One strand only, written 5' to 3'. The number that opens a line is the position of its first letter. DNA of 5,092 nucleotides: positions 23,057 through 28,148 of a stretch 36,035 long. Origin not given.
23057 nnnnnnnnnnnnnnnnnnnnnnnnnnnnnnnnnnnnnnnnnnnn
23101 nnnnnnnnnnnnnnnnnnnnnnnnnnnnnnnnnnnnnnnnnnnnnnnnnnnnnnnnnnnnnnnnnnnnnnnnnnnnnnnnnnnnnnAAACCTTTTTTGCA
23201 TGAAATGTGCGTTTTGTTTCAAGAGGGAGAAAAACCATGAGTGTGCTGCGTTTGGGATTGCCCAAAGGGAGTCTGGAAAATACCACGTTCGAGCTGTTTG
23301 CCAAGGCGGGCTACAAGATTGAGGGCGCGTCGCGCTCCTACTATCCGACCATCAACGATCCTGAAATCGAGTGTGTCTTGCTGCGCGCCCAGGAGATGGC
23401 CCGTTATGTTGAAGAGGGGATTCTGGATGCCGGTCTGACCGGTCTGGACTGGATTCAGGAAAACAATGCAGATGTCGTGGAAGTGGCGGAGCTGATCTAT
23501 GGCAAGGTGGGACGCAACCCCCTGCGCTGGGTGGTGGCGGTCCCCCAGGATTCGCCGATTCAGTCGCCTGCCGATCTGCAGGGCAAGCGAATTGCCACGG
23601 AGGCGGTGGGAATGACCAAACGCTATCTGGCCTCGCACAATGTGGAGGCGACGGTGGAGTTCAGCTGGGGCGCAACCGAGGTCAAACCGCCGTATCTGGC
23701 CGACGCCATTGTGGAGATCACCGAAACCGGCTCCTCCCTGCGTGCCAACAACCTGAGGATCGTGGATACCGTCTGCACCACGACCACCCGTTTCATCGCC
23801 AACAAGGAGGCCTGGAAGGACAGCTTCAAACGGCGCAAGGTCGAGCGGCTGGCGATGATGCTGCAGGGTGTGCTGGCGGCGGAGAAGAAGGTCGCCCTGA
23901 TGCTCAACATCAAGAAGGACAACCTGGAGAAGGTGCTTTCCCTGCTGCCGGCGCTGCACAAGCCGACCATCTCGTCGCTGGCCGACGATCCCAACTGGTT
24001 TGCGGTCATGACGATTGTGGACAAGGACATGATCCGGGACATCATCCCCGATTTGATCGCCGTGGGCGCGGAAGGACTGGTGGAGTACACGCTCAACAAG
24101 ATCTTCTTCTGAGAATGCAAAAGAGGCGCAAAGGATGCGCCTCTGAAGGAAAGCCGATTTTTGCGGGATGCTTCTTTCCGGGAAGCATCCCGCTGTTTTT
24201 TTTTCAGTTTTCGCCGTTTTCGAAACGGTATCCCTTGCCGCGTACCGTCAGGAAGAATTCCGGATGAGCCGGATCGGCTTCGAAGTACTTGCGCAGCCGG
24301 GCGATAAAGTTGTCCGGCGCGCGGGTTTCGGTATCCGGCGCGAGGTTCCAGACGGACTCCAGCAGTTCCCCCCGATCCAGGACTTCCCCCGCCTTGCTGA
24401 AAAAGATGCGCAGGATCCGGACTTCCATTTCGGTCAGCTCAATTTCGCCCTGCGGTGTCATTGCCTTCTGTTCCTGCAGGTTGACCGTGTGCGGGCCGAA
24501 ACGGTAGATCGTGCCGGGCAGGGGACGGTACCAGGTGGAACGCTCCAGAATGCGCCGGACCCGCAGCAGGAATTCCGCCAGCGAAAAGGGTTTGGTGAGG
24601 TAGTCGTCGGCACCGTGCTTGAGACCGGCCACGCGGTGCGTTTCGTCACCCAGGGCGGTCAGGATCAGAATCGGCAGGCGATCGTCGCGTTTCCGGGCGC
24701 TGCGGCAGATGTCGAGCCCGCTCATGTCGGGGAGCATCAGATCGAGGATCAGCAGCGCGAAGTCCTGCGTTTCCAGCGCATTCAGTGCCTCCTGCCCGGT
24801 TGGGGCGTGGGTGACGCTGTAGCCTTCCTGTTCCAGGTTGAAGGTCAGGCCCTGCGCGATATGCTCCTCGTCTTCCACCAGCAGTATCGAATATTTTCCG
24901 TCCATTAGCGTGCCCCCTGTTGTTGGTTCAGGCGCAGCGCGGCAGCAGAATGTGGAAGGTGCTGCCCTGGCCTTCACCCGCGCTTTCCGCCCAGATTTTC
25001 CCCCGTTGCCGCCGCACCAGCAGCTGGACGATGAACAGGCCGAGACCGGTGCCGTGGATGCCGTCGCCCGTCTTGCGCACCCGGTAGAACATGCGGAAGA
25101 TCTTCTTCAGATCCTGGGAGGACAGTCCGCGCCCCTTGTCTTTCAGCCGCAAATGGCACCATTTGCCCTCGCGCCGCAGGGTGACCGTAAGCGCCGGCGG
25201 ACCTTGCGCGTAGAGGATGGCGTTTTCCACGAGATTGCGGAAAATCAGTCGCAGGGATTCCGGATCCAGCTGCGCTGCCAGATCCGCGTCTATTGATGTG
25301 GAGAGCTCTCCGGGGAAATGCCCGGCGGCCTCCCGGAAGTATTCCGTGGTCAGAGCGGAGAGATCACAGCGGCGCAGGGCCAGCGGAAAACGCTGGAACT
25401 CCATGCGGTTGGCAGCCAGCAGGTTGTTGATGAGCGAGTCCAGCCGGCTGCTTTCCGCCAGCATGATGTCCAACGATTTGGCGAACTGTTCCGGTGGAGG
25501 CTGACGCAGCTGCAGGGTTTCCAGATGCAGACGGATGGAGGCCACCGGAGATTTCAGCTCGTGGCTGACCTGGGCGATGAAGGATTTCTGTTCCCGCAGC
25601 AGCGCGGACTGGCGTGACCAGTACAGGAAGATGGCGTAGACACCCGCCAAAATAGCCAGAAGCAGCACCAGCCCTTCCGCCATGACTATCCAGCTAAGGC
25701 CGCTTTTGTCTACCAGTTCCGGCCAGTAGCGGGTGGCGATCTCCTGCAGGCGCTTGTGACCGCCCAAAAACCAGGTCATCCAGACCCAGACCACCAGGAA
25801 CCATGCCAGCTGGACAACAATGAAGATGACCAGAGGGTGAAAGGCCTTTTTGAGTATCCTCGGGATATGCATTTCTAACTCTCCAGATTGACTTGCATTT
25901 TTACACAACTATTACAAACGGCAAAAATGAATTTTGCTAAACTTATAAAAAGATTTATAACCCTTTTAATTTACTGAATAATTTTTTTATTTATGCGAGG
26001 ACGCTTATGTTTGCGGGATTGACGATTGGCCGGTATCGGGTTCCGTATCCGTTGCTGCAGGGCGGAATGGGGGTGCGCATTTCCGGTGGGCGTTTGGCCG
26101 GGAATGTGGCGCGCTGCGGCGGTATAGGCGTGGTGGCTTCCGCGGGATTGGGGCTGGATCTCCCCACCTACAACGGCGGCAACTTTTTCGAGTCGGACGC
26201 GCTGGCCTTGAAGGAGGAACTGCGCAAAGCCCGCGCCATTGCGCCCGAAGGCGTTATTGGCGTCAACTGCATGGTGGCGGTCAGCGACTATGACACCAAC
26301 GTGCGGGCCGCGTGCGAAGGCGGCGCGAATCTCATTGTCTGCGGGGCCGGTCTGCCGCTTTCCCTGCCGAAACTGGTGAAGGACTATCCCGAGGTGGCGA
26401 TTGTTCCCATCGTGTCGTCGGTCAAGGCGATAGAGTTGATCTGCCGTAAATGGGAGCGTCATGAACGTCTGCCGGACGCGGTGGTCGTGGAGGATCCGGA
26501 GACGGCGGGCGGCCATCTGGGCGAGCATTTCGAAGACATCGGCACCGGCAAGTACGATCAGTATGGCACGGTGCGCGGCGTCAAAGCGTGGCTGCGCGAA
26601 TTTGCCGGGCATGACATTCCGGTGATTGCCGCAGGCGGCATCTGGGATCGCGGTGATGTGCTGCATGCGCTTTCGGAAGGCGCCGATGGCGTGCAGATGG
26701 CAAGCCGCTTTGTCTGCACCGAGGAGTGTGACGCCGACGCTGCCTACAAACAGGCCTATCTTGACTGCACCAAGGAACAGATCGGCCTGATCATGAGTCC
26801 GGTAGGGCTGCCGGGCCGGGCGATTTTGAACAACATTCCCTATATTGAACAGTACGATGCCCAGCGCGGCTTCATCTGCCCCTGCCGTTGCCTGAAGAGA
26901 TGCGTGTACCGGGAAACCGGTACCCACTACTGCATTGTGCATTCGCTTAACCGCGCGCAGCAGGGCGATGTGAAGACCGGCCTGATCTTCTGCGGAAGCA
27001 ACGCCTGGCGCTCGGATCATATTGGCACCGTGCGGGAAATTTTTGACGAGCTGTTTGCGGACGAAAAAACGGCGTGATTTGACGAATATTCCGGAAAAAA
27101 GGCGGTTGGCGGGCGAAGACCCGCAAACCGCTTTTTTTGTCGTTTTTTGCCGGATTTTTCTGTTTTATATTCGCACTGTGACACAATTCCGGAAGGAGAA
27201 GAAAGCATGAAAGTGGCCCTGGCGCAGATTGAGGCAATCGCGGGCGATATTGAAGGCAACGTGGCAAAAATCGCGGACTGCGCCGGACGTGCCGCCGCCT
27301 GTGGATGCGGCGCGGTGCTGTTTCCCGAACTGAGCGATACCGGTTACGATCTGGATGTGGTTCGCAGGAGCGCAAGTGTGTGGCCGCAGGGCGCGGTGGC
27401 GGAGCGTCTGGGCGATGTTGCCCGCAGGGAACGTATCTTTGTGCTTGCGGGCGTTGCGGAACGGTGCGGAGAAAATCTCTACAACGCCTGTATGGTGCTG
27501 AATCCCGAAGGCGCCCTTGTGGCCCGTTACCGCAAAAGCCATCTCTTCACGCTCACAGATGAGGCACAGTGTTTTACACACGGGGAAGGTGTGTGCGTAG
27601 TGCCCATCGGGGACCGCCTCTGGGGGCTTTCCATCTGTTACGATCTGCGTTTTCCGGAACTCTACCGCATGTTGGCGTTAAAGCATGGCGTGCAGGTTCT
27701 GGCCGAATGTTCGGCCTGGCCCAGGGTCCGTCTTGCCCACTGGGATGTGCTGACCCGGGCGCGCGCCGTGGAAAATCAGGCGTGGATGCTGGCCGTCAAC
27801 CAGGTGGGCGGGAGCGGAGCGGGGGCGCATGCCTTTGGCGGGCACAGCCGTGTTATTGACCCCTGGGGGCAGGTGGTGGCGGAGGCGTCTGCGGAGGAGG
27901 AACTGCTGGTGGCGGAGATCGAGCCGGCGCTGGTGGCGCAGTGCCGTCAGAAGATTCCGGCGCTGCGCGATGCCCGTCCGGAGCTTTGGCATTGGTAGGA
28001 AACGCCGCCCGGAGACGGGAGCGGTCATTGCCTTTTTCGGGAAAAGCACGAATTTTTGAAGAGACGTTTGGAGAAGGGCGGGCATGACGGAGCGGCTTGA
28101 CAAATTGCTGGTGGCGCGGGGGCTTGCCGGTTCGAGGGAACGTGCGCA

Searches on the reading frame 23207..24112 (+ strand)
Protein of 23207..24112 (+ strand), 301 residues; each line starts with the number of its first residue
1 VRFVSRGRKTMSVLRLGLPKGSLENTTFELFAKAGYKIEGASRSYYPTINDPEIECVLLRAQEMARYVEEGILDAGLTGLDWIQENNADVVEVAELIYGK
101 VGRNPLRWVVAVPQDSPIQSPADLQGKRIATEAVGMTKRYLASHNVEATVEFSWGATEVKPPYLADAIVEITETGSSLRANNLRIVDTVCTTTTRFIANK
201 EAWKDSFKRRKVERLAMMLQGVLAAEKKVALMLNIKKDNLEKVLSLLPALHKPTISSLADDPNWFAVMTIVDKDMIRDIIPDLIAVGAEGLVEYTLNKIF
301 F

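Call 14: search_protein_families(library=pfam, proteins=[window:23207-24112:+], max_evalue=0.001)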
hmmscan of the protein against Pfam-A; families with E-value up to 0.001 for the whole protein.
window:23207-24112:+ (301 aa): 4 families
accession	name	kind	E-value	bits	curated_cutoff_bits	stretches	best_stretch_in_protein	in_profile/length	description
PF01634.23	HisG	-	2.8e-45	154.5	25.5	1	60-221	1-158/158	ATP phosphoribosyltransferase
PF08029.16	HisG_C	-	1.8e-22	79.7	23.5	1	225-298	1-73/73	HisG, C-terminal domain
PF12974.12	Phosphonate-bd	-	0.0001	22.2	27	1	68-134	46-113/242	ABC transporter, phosphonate, periplasmic substrate-binding protein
PF09084.16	NMT1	-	0.00052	20.4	20.5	0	109-146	76-117/216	NMT1/THI5 like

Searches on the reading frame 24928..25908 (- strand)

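Call 14: search_protein_families(library=pfam, proteins=[window:24928-25908:-], max_evalue=0.001)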
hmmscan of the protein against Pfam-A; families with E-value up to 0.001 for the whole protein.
window:24928-25908:- (326 aa): 2 families
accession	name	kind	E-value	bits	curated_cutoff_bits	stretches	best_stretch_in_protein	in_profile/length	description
PF02518.31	HATPase_c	-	1.1e-22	81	26.4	1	215-324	2-109/111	Histidine kinase-, DNA gyrase B-, and HSP90-like ATPase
PF00512.31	HisKA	-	8.7e-15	55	26.9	1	107-170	2-64/66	His Kinase A (phospho-acceptor) domain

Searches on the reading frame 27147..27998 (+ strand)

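Call 51: search_protein_families(library=pfam, proteins=[window:27147-27998:+], max_evalue=0.001)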
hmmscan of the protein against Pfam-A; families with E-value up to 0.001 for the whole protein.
window:27147-27998:+ (283 aa): 1 family
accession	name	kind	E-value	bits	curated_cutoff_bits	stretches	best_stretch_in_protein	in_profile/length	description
PF00795.27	CN_hydrolase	-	1.4e-54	185.6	23.2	1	22-268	1-256/256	Carbon-nitrogen hydrolase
